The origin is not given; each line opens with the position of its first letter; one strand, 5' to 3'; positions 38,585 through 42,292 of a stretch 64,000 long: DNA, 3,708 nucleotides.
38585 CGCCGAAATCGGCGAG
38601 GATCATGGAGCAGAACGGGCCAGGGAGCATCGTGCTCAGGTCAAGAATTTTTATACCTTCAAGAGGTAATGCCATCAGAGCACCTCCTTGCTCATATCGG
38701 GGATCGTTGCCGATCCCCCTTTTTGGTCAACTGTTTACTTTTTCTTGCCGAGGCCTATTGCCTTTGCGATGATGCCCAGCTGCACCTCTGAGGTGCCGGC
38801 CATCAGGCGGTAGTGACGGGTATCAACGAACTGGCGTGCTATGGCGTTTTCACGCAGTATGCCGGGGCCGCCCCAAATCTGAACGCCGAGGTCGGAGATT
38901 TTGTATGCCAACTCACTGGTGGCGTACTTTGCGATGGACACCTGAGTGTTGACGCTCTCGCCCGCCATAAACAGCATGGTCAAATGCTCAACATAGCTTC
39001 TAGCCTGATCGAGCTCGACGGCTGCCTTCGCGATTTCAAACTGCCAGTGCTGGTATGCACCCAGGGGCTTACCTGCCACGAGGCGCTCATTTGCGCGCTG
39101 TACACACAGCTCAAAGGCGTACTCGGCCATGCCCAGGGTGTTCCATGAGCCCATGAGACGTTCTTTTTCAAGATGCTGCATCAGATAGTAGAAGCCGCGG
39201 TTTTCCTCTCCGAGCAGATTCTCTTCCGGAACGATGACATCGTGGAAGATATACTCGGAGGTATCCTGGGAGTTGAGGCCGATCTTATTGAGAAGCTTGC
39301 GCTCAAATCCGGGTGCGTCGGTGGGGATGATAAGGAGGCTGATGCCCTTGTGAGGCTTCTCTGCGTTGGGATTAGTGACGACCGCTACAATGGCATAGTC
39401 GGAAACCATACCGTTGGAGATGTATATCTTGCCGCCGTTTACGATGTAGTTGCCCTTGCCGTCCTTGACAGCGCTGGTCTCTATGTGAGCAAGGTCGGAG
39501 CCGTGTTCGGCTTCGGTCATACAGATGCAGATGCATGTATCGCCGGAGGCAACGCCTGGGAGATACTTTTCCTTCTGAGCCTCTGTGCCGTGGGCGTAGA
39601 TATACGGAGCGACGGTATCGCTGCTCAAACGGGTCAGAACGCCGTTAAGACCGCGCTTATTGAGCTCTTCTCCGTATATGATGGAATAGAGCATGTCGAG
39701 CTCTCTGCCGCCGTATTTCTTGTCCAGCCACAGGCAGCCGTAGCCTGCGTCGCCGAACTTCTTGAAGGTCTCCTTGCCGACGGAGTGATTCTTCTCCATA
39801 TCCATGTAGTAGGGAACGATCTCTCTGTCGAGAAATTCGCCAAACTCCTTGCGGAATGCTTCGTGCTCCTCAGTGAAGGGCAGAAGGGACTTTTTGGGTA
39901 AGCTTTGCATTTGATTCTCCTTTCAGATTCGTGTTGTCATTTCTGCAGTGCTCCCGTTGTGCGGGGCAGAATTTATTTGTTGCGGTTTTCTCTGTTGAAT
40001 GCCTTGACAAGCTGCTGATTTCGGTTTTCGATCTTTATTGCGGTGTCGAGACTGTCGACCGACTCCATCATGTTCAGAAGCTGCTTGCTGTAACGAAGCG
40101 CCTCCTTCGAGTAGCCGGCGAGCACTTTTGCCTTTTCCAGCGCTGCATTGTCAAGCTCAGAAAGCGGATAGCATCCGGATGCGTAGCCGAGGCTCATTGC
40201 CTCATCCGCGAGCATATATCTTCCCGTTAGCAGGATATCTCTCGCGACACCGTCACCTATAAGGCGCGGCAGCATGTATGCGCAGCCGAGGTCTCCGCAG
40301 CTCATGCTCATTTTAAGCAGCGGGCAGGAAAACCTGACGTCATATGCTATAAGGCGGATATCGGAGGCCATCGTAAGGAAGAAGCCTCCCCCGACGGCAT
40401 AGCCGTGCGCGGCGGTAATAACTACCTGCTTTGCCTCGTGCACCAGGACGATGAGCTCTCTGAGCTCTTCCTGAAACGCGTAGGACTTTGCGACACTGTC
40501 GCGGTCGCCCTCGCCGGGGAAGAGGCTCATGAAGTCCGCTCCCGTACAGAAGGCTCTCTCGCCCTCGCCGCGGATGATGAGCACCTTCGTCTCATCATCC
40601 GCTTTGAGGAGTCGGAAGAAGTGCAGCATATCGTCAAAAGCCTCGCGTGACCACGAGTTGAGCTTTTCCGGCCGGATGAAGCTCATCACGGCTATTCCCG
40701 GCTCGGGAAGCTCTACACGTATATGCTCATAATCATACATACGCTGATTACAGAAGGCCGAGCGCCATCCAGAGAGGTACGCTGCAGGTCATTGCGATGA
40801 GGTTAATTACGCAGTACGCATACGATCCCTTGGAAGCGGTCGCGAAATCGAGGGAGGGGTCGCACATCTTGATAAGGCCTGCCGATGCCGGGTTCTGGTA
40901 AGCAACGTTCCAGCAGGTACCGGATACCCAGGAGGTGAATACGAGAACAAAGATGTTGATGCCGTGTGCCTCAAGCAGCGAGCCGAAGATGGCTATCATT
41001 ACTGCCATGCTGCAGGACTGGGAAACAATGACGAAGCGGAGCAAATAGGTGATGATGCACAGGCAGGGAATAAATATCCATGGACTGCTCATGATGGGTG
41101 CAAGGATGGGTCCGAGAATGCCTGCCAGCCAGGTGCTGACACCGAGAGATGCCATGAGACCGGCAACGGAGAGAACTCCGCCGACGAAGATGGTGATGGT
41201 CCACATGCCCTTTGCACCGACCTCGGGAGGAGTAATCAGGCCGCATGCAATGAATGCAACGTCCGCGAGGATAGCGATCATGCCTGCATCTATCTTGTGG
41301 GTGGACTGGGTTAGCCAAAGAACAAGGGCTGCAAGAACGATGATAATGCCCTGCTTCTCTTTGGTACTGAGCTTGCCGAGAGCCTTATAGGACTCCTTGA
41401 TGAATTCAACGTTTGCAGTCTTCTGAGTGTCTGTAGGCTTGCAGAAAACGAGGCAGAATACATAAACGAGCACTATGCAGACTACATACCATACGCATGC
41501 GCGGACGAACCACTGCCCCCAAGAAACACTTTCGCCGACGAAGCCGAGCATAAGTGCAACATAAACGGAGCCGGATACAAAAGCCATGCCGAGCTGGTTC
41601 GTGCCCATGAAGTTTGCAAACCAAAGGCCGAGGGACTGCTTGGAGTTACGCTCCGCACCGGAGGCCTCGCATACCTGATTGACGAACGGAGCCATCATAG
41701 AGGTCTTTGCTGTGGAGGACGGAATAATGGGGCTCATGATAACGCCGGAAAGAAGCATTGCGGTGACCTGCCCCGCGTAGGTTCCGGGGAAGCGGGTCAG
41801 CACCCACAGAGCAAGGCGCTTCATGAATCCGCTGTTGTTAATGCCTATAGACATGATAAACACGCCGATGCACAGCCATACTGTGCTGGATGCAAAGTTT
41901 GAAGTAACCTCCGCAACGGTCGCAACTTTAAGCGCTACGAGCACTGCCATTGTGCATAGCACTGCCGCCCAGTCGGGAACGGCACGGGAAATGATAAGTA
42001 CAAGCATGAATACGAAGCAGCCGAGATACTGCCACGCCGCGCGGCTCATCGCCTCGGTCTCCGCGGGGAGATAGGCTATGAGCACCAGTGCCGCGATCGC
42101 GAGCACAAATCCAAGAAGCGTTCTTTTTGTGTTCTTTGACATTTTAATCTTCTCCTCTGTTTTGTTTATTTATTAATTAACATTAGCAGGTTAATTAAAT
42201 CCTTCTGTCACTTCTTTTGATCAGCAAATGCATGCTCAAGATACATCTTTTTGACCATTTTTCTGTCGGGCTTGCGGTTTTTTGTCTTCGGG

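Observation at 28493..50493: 22-kb sigma-54-centred CoA-thioester island that mixes cai/fix, car, bai and bbu features but matches none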

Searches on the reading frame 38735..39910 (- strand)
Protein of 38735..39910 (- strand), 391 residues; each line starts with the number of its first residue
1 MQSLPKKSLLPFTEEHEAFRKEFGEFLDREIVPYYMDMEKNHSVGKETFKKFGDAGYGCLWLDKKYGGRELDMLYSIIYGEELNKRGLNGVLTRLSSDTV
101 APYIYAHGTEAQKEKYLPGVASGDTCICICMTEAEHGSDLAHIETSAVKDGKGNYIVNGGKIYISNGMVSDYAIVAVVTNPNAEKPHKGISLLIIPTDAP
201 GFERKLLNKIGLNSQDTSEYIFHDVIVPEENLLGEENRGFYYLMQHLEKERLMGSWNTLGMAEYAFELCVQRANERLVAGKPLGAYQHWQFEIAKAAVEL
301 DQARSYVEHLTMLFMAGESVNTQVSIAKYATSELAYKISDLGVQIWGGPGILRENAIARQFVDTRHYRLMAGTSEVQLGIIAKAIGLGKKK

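Call 4: search_protein_families(library=pfam, proteins=[window:38735-39910:-])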
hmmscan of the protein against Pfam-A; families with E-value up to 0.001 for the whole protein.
window:38735-39910:- (391 aa): 4 families
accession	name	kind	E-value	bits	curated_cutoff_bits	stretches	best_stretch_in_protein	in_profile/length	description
PF00441.29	Acyl-CoA_dh_1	-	4.6e-37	127.9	22.4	1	237-385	1-149/150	Acyl-CoA dehydrogenase, C-terminal domain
PF02771.21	Acyl-CoA_dh_N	-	4.5e-26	91.9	22.9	1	13-124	1-113/113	Acyl-CoA dehydrogenase, N-terminal domain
PF02770.24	Acyl-CoA_dh_M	-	8.2e-22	77.6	33.3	1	128-225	1-97/97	Acyl-CoA dehydrogenase, middle domain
PF08028.16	Acyl-CoA_dh_2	-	5.6e-09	36.8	22.7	1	256-364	5-123/134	Acyl-CoA dehydrogenase, C-terminal domain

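Call 6: search_protein_families(library=ncbifam, proteins=[window:38735-39910:-], max_evalue=1e-10)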
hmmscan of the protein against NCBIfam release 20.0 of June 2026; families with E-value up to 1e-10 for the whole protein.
window:38735-39910:- (391 aa): 17 families
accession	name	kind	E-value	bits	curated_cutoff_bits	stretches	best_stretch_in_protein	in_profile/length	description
NF042972.1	AcrlCoAredClosAcrC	equivalog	2.9e-75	253.3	640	1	12-385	5-376/378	acryloyl-CoA reductase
NF008997.0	PRK12341.1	equivalog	8.2e-60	202.9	537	1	12-385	5-376/382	acyl-CoA dehydrogenase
NF045552.1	GlutCoADH_Des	equivalog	4.5e-54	184.1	470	1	12-383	5-377/387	glutaryl-CoA dehydrogenase Acd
NF053553.1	prodigi_MBC_PigA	equivalog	4.2e-46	157.8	500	1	37-387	30-381/381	prodigiosin MBC biosynthesis dehydrogenase PigA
NF043006.1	CyhCrbnylCoADH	equivalog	4.8e-46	157.5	650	1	29-385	21-375/380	cyclohexane-1-carbonyl-CoA dehydrogenase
NF058590.1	AcCoDHFadEBacil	equivalog_domain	2.4e-45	155.2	600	1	12-381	21-406/586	acyl-CoA dehydrogenase FadE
TIGR03207.1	cyc_hxne_CoA_dh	equivalog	3.3e-41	141.2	575.35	1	14-383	3-369/372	cyclohexanecarboxyl-CoA dehydrogenase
NF002885.1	PRK03354.1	equivalog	3.3e-40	138.3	540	1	12-384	5-372/378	crotonobetainyl-CoA dehydrogenase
NF045652.1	ProlPCPDhRedW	equivalog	3.4e-40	138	650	1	54-388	42-376/376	L-prolyl-[peptidyl-carrier protein] dehydrogenase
NF042439.1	SulpropCoADesulf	equivalog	1e-39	136.4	600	1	30-385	11-370/379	3-sulfinopropanoyl-CoA desulfinase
TIGR03204.1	pimC_large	equivalog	7.2e-34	117.3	623.85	1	10-301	2-292/395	pimeloyl-CoA dehydrogenase large subunit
NF052270.1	Staph_DH_FadE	equivalog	1.1e-29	103.3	600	1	104-385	117-393/400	acyl-CoA dehydrogenase FadE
TIGR03203.1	pimD_small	equivalog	6.3e-18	65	652.7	1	102-377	95-368/378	pimeloyl-CoA dehydrogenase small subunit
NF007000.1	PRK09463.1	subfamily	1.7e-17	63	600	1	38-361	68-410/726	acyl-CoA dehydrogenase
NF049984.1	Rv1679_FadE16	equivalog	1.3e-14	54.2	600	1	106-385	86-365/371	Rv1679 family acyl-CoA dehydrogenase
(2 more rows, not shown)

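Call 15: find_related_loci(query=window:38735-39910:-, collection=genome_contigs, flank=10000)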
Query window:38735-39910:- (391 aa) in genome_contigs; peptide patterns used: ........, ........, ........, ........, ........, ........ (x = any residue, [..] = any of these).
599 stretches matched a pattern (row limit reached: there are more); 528 encode a relative of the query (tblastn E <= 1e-3); the best 80 are kept; 80 distinct loci.
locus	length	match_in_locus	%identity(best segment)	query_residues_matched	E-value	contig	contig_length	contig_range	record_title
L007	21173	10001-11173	98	1-391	0e+0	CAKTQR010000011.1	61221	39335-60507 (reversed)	MAG: uncultured Oscillospiraceae bacterium isolate REFINED_METABAT215_TOP10_CONTIGS_1500_ASSEMBLY_K77_MERGED__Hadza_PheC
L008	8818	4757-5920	99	1-388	0e+0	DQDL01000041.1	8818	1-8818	MAG TPA_asm: Clostridiales bacterium isolate UBA9128 contig_14773, whole genome shotgun sequence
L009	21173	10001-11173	97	1-391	0e+0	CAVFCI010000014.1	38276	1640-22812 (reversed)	Hallerella sp. isolate G02648-L1_cleanbin_000011 genome assembly, contig: Spades_G02648-L1_contig_431, whole genome shot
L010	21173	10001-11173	97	1-391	0e+0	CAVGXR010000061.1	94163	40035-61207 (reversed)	Collinsella aerofaciens isolate H07681-L1_cleanbin_000059 genome assembly, contig: Spades_H07681-L1_contig_90, whole gen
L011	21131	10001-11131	39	12-387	2e-88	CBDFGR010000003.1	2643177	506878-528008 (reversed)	MAG: Myxococcota bacterium isolate ad521999-ae95-4a27-8e19-38f7542cab83 genome assembly, contig: contig_3, whole genome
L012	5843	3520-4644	40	12-387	4e-82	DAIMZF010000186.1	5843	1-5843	MAG TPA_asm: Aggregatilineales bacterium isolate CTOTU7321 NODE_21889_length_5843_cov_9.496199, whole genome shotgun seq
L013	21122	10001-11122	39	14-387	1e-81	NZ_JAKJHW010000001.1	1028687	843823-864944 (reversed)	Pseudalkalibacillus salsuginis strain EGI L200015 NODE_1_length_1028687_cov_191.269318, whole genome shotgun sequence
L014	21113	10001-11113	40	13-385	4e-81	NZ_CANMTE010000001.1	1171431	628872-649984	Uncultured Gelidibacter sp. isolate 2B1513.fasta NODE_1, whole genome shotgun sequence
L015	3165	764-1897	39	12-391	2e-80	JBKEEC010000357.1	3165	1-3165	MAG: Sphingomonadaceae bacterium isolate VLC_004 k251_4253618, whole genome shotgun sequence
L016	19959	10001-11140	37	2-383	2e-73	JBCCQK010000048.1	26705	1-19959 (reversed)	MAG: Bacteroidota bacterium isolate P01_D01_bin.150 k141_1473001_length_26705_cov_10.0000, whole genome shotgun sequence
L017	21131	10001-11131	35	8-385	9e-73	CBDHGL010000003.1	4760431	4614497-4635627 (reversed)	MAG: Bacteroidia bacterium isolate a63af478-0d9e-4676-b23b-475732d327f0 genome assembly, contig: contig_3, whole genome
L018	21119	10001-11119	36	12-385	5e-72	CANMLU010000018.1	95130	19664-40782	uncultured Aquimarina sp. isolate 723-3Z.fasta genome assembly, contig: NODE_18, whole genome shotgun sequence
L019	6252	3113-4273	36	1-386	9e-69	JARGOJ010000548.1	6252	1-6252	MAG: Planctomycetota bacterium isolate bin_em_oilr2.004 NODE_5956_length_6252_cov_4.327578, whole genome shotgun sequenc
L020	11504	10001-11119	37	17-385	1e-60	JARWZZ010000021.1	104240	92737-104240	MAG: Limnobacter sp. isolate B02.bin.52 k141_41560, whole genome shotgun sequence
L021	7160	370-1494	35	10-385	1e-60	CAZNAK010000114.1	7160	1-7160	MAG TPA_asm: uncultured Cytophagales bacterium isolate SRP141376_co3_78 genome assembly, contig: NODE_27768_length_7160_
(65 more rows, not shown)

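Call 43: search_solved_structures(query=window:38735-39910:-, max_evalue=1e-30)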
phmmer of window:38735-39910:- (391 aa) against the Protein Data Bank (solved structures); distinct sequences matched with E-value up to 1e-30: 62 (the best 60 are shown).
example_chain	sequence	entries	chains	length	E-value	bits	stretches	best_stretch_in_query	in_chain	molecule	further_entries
2pg0_A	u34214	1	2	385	1.1e-93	317.1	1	13-385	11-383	Acyl-CoA dehydrogenase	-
8w0t_A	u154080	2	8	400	3.2e-64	220.2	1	12-386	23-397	Long-chain specific acyl-CoA dehydrogenase, mitochondrial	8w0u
8w0z_A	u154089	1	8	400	8.2e-64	218.9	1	12-386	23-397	Long-chain specific acyl-CoA dehydrogenase, mitochondrial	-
5lnx_A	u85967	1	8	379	1.6e-55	191.5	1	12-385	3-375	Acyl-CoA dehydrogenase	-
4u83_A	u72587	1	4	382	7e-54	186.2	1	12-384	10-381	Acyl-CoA dehydrogenase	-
5ol2_C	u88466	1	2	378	4.1e-53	183.6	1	16-382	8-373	Acyl-CoA dehydrogenase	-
4l1f_A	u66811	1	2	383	3.1e-52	180.8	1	12-391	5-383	Acyl-CoA dehydrogenase domain protein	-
1ukw_A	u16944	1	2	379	1.8e-51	178.2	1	13-385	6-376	acyl-CoA dehydrogenase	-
3r7k_A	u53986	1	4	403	5.6e-51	176.6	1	13-387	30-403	Probable acyl CoA dehydrogenase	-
1buc_A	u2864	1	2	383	1.5e-50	175.2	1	14-382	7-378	BUTYRYL-COA DEHYDROGENASE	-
1jqi_A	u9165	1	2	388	3.7e-49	170.6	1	12-382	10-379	short chain acyl-CoA dehydrogenase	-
4iv6_A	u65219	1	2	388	8.6e-49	169.4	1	11-385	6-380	Acyl-CoA dehydrogenase FadE3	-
1ivh_A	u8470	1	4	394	1.3e-48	168.9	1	12-385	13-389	ISOVALERYL-COA DEHYDROGENASE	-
8sgr_A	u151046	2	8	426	1.6e-48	168.5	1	12-385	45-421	Isovaleryl-CoA dehydrogenase, mitochondrial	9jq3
7szv_A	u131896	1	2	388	1.9e-48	168.3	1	14-387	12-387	Acyl-CoA dehydrogenase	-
6es9_A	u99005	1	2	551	6.4e-36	127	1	13-384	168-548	Acyl-CoA dehydrogenase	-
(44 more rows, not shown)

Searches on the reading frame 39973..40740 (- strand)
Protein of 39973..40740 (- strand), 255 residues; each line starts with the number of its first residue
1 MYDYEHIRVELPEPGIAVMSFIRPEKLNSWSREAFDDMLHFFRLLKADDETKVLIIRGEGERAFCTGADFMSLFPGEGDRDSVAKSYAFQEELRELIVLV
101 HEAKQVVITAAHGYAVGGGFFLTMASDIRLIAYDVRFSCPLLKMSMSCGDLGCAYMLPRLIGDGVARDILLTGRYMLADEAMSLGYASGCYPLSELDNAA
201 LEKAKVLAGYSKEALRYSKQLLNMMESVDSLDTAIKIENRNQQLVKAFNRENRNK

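Call 4: search_protein_families(library=pfam, proteins=[window:39973-40740:-])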
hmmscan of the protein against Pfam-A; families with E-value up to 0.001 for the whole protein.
window:39973-40740:- (255 aa): 2 families
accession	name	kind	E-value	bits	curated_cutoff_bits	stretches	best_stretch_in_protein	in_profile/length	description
PF00378.25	ECH_1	-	4.6e-35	121.6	27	1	15-243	5-225/251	Enoyl-CoA hydratase/isomerase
PF16113.10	ECH_2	-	1.2e-26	94.4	27.2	1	17-251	2-229/335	Enoyl-CoA hydratase/isomerase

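Call 6: search_protein_families(library=ncbifam, proteins=[window:39973-40740:-], max_evalue=1e-10)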
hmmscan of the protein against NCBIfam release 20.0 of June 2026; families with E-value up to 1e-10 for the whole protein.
window:39973-40740:- (255 aa): 63 families (the best 25 are shown)
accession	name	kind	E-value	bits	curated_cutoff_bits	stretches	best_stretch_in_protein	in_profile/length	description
NF006107.0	PRK08258.1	equivalog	3.1e-39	134.9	330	1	2-245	14-253/277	enoyl-CoA hydratase family protein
NF004794.0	PRK06142.1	equivalog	6.7e-34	117.8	308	1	2-227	3-232/273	crotonase/enoyl-CoA hydratase family protein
NF004519.0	PRK05864.1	equivalog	2.3e-33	115.7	337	1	6-247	10-252/276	enoyl-CoA hydratase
NF004795.0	PRK06143.1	subfamily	3.2e-33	115.4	283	1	4-236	7-231/260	enoyl-CoA hydratase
NF005802.0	PRK07657.1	equivalog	8.6e-33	114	363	1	5-242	3-233/260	enoyl-CoA hydratase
NF004781.0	PRK06127.1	subfamily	1e-31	110.6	291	1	14-230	19-231/269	enoyl-CoA hydratase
NF004475.0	PRK05809.1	subfamily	1e-31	110.4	394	1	13-252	11-241/260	short-chain-enoyl-CoA hydratase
NF051848.1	EnCoAHydtEchA19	equivalog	2.5e-30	105.9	400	1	15-241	9-230/258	enoyl-CoA hydratase EchA19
NF004857.0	PRK06210.1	equivalog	4.3e-30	105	341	1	2-216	5-223/275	enoyl-CoA hydratase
NF006109.0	PRK08260.1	subfamily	6.9e-30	104.3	320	1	3-242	2-251/296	enoyl-CoA hydratase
NF004525.0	PRK05870.1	equivalog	7.7e-30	104.6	285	1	7-243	5-231/249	enoyl-CoA hydratase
NF006566.0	PRK09076.1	subfamily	2.6e-28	99.3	286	1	16-253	15-242/260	enoyl-CoA hydratase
NF005595.0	PRK07327.1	subfamily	4.9e-28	98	292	1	3-224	9-225/271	enoyl-CoA hydratase/isomerase family protein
NF004796.0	PRK06144.1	subfamily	1e-27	97.3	272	1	7-227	10-225/262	enoyl-CoA hydratase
NF006699.0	PRK09245.1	subfamily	1e-27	97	354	1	15-246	12-243/266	crotonase/enoyl-CoA hydratase family protein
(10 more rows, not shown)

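Call 42: search_solved_structures(query=window:39973-40740:-, max_evalue=1e-15)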
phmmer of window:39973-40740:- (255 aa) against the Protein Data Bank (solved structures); distinct sequences matched with E-value up to 1e-15: 48.
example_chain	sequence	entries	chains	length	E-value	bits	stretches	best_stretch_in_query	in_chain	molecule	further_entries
5e0n_X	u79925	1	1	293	1.1e-29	106.9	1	7-246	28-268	Enoyl-CoA hydratase/isomerase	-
3sll_A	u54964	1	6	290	5.1e-29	104.7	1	7-242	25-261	Probable enoyl-CoA hydratase/isomerase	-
9ula_A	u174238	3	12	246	6.1e-29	104.4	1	14-238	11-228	Enoyl-CoA hydratase/isomerase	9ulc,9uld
28bq_A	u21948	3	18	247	6.5e-29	104.3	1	14-238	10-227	Enoyl-CoA hydratase/isomerase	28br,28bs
7eum_C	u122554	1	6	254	6.8e-29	104.3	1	14-238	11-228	Enoyl-CoA hydratase/isomerase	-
3g64_A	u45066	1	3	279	3.3e-28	102.1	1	3-244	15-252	Putative enoyl-CoA hydratase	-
3kqf_A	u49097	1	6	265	1.4e-24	90.2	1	3-240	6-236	Enoyl-CoA hydratase/isomerase family protein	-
5z7r_A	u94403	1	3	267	1.4e-24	90.2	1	13-240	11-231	Short-chain-enoyl-CoA hydratase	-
2ej5_A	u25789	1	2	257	5.4e-22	81.7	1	4-235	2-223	Enoyl-CoA hydratase subunit II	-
5zai_A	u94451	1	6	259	4.5e-21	78.7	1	16-224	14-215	3-hydroxypropionyl-coenzyme A dehydratase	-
2uzf_A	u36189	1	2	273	8.3e-21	77.8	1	3-224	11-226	NAPHTHOATE SYNTHASE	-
6slb_AAA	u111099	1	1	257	1.1e-20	77.4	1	13-223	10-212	Enoyl-CoA hydratase/carnithine racemase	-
6sl9_AAA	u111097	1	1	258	1.1e-20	77.4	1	13-223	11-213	Enoyl-CoA hydratase/carnithine racemase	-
3hrx_A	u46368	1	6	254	1.1e-20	77.3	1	13-223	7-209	Probable enoyl-CoA hydratase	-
2iex_A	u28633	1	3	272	3e-20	76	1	2-224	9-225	Dihydroxynapthoic acid synthetase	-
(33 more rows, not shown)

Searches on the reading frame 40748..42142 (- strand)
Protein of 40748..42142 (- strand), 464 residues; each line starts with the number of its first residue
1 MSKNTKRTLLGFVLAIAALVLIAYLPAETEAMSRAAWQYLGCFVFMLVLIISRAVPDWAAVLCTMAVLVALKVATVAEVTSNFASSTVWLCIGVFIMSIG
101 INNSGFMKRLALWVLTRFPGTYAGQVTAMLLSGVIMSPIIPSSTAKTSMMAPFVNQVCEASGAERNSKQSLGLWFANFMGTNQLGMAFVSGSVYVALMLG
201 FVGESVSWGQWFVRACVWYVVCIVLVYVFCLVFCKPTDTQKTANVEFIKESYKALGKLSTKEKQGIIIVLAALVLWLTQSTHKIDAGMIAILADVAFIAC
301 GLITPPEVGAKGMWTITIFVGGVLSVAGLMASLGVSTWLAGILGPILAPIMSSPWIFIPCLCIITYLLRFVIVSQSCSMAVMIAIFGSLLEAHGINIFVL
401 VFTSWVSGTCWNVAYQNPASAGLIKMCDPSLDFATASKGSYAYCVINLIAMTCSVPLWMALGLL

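Call 4: search_protein_families(library=pfam, proteins=[window:40748-42142:-])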
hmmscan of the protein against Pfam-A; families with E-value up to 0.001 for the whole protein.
window:40748-42142:- (464 aa): 2 families
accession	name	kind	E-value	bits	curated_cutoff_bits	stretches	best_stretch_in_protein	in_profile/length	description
PF00939.25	Na_sulph_symp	-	1.4e-47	163.2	27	1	9-402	4-409/472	Sodium:sulfate symporter transmembrane region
PF03600.22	CitMHS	-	2.8e-20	73.1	31.9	1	47-403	1-332/336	Citrate transporter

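Call 6: search_protein_families(library=ncbifam, proteins=[window:40748-42142:-], max_evalue=1e-10)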
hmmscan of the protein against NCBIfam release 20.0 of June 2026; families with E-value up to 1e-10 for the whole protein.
window:40748-42142:- (464 aa): 1 family
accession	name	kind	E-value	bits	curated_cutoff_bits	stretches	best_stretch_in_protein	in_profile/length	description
TIGR00785.1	dass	subfamily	6.8e-50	170.1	198.6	1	30-410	4-395/444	DASS family sodium-coupled anion symporter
